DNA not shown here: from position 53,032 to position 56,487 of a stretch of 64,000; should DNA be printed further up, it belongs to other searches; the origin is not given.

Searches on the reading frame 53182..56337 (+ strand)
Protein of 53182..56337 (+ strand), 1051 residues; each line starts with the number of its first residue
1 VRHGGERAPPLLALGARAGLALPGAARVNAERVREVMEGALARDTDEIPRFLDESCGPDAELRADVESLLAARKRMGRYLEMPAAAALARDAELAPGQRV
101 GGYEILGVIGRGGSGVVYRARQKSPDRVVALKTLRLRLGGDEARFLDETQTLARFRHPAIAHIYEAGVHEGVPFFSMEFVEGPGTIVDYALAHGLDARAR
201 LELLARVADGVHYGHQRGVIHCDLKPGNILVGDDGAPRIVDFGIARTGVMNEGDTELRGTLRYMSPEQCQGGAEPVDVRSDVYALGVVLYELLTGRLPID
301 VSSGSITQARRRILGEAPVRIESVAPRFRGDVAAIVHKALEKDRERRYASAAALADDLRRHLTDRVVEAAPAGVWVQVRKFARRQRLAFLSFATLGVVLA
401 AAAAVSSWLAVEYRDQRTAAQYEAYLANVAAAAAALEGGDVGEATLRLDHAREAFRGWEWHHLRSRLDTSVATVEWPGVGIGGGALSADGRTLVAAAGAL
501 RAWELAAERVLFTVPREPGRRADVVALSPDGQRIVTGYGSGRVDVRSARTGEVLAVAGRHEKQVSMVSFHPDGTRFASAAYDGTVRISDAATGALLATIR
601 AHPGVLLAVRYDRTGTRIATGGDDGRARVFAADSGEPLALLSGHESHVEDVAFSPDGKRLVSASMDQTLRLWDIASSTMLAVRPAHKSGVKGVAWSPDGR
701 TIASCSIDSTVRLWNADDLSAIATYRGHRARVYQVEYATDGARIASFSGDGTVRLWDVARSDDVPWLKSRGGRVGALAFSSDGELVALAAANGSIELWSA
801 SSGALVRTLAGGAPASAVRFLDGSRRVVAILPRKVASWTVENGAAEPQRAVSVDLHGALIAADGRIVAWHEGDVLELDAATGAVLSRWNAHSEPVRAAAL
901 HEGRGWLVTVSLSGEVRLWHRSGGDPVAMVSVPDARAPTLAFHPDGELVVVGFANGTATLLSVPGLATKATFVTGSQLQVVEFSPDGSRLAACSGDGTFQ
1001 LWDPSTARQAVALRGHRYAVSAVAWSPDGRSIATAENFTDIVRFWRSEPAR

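Call 16: search_protein_families(library=pfam, proteins=[window:53182-56337:+], max_evalue=0.001)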
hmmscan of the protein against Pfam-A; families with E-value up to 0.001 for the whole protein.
window:53182-56337:+ (1051 aa): 50 families (the best 25 are shown)
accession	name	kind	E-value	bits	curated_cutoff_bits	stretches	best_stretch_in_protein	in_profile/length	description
PF25174.1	Beta-prop_THOC3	-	1.2e-78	264.3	305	3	499-685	70-253/272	THOC3 beta-propeller domain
PF00400.38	WD40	-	2.9e-71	233.3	27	5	635-673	1-39/39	WD domain, G-beta repeat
PF25173.1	Beta-prop_WDR3_1st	-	2e-70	236.7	154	4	609-758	35-184/184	WDR3 first beta-propeller domain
PF24814.1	WD40_Prp19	-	2.8e-66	223.9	320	3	603-820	7-228/281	Prp19 WD40 domain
PF23414.1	Beta-prop_EML_2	-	6.3e-56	190.1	90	4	898-1041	4-148/266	Echinoderm microtubule-associated protein second beta-propeller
PF25175.1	Beta-prop_WDR5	-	1.8e-51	175.6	250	4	685-831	50-199/296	WDR5 beta-propeller domain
PF24817.1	WD40_WDHD1_1st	-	2.9e-50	171.5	109.9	4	690-762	89-161/291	WDHD1 first WD40 domain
PF24807.1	WD40_CDC20-Fz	-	1.9e-47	162.4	200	2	494-756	25-292/292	CDC20/Fizzy WD40 domain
PF25172.1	Beta-prop_WDR3_2nd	-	1.6e-42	146.2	140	3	485-758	6-288/293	WDR3 second beta-propeller domain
PF00069.31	Pkinase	-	1.8e-41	142.8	31.7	1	103-355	1-259/263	Protein kinase domain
PF12894.13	ANAPC4_WD40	-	1.3e-37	128.4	22.9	1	559-604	36-81/91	Anaphase-promoting complex subunit 4 WD40 domain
PF25168.1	Beta-prop_WDR36-Utp21_2nd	-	2.9e-37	129.2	84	3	521-680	114-275/335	WDR36/Utp21 second beta-propeller domain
PF23393.2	Beta-prop_WDR90_POC16_2nd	-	6.2e-36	124.5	60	4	575-699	8-132/291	WDR90/POC16, second beta-propeller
PF24105.1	Beta-prop_CAF1B_HIR1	-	2.2e-32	112.9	80.5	2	640-717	125-202/383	CAF1B/HIR1 beta-propeller domain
PF25391.1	WD40_Gbeta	-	2.6e-32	112.6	150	3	600-715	140-254/340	G protein beta WD-40 repeat protein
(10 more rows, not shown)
